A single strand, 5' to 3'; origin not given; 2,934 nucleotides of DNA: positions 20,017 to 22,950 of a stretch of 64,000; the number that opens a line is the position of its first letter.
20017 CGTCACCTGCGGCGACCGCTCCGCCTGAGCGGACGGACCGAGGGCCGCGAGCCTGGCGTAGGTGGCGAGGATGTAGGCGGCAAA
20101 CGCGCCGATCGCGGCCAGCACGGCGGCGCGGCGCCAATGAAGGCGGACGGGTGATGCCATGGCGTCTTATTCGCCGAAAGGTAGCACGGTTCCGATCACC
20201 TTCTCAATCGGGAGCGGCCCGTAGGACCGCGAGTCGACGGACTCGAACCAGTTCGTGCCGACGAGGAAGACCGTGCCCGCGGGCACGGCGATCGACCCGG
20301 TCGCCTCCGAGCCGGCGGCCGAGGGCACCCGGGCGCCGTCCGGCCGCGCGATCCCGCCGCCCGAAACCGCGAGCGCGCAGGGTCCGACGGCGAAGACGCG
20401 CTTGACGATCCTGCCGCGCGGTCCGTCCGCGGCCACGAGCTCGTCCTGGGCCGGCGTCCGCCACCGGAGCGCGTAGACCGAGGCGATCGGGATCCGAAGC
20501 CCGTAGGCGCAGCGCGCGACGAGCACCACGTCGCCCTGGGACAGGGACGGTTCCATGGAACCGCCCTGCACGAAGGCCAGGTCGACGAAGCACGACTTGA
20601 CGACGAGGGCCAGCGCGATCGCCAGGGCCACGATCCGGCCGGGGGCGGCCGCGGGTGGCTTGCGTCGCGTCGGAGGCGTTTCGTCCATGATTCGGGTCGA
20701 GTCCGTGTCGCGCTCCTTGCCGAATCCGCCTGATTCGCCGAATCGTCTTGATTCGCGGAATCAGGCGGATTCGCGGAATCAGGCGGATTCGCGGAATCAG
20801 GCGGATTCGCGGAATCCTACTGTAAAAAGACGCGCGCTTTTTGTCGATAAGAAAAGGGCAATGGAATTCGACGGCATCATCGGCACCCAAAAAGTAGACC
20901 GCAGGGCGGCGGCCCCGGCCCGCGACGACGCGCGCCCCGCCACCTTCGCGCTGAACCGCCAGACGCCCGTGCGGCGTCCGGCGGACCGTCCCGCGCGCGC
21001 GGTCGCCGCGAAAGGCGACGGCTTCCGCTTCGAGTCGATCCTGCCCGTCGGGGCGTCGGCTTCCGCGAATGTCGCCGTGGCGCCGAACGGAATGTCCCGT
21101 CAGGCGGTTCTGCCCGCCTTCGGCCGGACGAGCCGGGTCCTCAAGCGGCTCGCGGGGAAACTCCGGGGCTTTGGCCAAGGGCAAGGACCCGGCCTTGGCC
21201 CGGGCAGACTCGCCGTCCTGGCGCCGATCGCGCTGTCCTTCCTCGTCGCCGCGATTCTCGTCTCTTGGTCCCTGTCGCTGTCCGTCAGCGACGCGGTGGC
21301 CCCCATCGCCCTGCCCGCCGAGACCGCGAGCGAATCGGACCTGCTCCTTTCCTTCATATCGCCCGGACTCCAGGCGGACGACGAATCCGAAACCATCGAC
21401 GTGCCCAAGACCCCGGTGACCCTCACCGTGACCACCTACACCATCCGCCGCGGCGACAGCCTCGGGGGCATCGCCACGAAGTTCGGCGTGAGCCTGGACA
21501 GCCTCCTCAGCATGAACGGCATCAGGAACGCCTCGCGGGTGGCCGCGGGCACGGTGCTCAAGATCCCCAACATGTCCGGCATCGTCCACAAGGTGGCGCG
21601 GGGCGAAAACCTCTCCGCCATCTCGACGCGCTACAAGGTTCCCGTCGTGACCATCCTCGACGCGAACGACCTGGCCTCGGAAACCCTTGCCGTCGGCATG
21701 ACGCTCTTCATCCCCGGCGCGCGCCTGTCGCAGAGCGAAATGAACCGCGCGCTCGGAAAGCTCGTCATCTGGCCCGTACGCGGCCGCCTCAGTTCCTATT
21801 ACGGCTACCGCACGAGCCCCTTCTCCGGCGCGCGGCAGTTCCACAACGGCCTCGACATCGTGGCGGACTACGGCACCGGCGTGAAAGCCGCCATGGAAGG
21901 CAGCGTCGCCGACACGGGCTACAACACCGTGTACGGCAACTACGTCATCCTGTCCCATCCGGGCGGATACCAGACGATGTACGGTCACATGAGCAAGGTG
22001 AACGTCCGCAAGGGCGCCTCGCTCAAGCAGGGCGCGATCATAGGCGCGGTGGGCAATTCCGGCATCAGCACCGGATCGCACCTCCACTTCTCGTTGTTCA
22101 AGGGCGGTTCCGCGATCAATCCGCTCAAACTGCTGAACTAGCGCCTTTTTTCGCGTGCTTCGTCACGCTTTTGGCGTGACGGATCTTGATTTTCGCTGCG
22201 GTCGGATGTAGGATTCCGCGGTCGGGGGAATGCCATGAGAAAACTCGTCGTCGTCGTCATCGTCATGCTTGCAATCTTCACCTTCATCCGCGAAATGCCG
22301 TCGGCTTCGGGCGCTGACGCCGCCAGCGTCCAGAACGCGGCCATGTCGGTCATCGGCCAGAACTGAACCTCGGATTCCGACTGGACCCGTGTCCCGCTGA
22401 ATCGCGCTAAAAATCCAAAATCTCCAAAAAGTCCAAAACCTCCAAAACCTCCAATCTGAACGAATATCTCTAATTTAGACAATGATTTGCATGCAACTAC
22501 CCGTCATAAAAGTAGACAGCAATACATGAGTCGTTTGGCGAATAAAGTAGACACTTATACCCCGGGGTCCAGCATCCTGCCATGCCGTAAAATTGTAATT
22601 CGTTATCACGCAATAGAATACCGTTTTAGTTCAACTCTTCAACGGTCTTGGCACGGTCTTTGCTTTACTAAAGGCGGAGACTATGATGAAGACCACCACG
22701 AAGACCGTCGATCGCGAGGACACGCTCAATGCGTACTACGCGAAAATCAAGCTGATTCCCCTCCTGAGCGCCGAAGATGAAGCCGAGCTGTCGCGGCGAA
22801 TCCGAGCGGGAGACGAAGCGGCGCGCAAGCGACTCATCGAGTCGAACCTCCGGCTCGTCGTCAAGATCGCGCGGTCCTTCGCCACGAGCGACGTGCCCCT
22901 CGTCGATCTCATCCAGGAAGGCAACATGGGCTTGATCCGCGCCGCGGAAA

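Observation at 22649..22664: Perfect sigma-54 -24/-12 promoter immediately upstream of an RpoS-like sigma factor gene (RpoN-to-RpoS cascade wiring)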

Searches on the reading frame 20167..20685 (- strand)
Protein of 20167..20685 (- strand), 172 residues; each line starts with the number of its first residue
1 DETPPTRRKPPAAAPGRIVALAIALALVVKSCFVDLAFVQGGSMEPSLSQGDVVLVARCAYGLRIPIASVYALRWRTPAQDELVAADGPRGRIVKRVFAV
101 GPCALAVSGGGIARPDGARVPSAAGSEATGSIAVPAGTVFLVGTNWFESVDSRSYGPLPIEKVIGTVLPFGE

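Call 48: search_protein_families(library=pfam, proteins=[window:20167-20685:-], max_evalue=0.001)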
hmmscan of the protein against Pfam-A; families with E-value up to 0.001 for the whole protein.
window:20167-20685:- (172 aa): 1 family
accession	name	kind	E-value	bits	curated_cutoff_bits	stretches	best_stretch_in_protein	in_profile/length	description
PF10502.14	Peptidase_S26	-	1.2e-18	68.1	22.9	1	18-167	7-163/168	Signal peptidase, peptidase S26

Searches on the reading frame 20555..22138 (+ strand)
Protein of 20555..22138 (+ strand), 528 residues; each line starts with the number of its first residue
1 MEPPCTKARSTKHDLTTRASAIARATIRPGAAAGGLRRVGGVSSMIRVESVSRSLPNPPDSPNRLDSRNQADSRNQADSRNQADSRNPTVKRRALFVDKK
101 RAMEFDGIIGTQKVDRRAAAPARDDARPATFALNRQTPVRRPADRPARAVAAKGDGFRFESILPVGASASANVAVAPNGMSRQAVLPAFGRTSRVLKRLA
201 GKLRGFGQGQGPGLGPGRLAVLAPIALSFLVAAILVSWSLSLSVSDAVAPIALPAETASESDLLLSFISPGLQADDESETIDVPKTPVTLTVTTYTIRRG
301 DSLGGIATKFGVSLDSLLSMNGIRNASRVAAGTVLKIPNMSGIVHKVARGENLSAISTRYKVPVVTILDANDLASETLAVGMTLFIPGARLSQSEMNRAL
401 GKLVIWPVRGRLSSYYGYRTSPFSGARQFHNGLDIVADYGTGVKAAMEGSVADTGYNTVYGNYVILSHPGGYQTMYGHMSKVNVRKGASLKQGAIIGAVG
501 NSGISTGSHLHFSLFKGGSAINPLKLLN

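Call 15: search_protein_families(library=pfam, proteins=[window:20555-22138:+], max_evalue=0.01)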
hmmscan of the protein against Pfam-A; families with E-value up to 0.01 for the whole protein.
window:20555-22138:+ (528 aa): 4 families
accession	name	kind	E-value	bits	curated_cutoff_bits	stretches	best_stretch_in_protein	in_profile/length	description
PF01551.29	Peptidase_M23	-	8.3e-30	103.3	28.7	1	428-523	1-96/96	Peptidase family M23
PF01476.26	LysM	-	8.4e-25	86.9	20.9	2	295-338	1-43/43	LysM domain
PF23473.1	LysM3_LYK4_5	-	7.6e-11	42.4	29.3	2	294-338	4-47/48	LYK4/5 LysM3 domain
PF23446.1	LysM1_NFP_LYK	-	0.00092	20.5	36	0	302-338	17-54/60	NFP/LYK LysM1 domain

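Call 42: search_protein_families(library=ncbifam, proteins=[window:20555-22138:+], max_evalue=0.00001)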
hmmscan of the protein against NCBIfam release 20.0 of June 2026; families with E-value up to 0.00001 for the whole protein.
window:20555-22138:+ (528 aa): 18 families
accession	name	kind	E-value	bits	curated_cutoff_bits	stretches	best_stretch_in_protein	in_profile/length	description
NF050804.1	CellDivDipMCaul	equivalog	3.3e-29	102.2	900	2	404-514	507-613/634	cell division endopeptidase DipM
NF041208.1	celldiv_DipM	equivalog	4.2e-27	95.4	740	1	405-527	299-417/419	cell division endopeptidase DipM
NF052336.1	PdgHdaseHSB100310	equivalog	1.4e-23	83.8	500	1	403-520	34-147/316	peptidoglycan hydrolase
NF053824.1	PdgNdpepShyC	equivalog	3.2e-23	82.3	700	1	413-522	279-388/429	peptidoglycan DD-endopeptidase ShyC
NF053825.1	PdgNdpepShyA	equivalog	6.7e-23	81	700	1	410-525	275-391/425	peptidoglycan DD-endopeptidase ShyA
NF008652.0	PRK11649.1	equivalog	2.3e-21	76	341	1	412-525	294-408/439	murein DD-endopeptidase MepM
NF047755.1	LIC_10271_M23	exception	2.6e-21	76.3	180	1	344-524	26-206/207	LIC_10271 family cell wall hydrolase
NF052530.1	Heli_ShapePgp3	exception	5.3e-21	74.9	300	1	402-527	139-264/270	peptidoglycan metallopeptidase Pgp3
NF040883.1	amid_act_ActS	equivalog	6.3e-19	68.2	375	1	385-527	98-233/242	amidase activator ActS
NF052529.1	PG_M23_Pgp6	exception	4e-17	62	600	1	415-523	322-428/452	peptidoglycan metallopeptidase Pgp6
NF053738.1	S2SprSpoIIQBc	equivalog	9.9e-15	54.8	250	1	430-528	122-224/232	stage II sporulation protein SpoIIQ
NF008644.1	PRK11637.1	equivalog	2.7e-14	53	270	1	404-526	264-382/385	murein hydrolase activator EnvC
NF008123.1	PRK10871.1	equivalog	8.5e-13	48.4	311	1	422-527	257-362/365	murein hydrolase activator NlpD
NF047657.1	CellWlHdaseLepto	equivalog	2.4e-12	46.8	400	1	430-523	128-216/221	hypothetical protein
NF008050.0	PRK10783.1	equivalog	3.7e-10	38.7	508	0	289-341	340-391/457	murein transglycosylase D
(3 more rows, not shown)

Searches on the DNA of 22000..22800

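Call 65: search_rna_families(source=window, start=22000, end=22800, threshold=evalue, max_evalue=1)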
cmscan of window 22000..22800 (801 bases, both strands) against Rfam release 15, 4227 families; matches with E-value up to 1: 1.
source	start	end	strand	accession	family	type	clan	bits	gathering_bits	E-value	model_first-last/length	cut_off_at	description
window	22004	22074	+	RF02927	Actino-ugpB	Gene; sRNA;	-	18.8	42.5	0.9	1-61/61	no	Actino-ugpB RNA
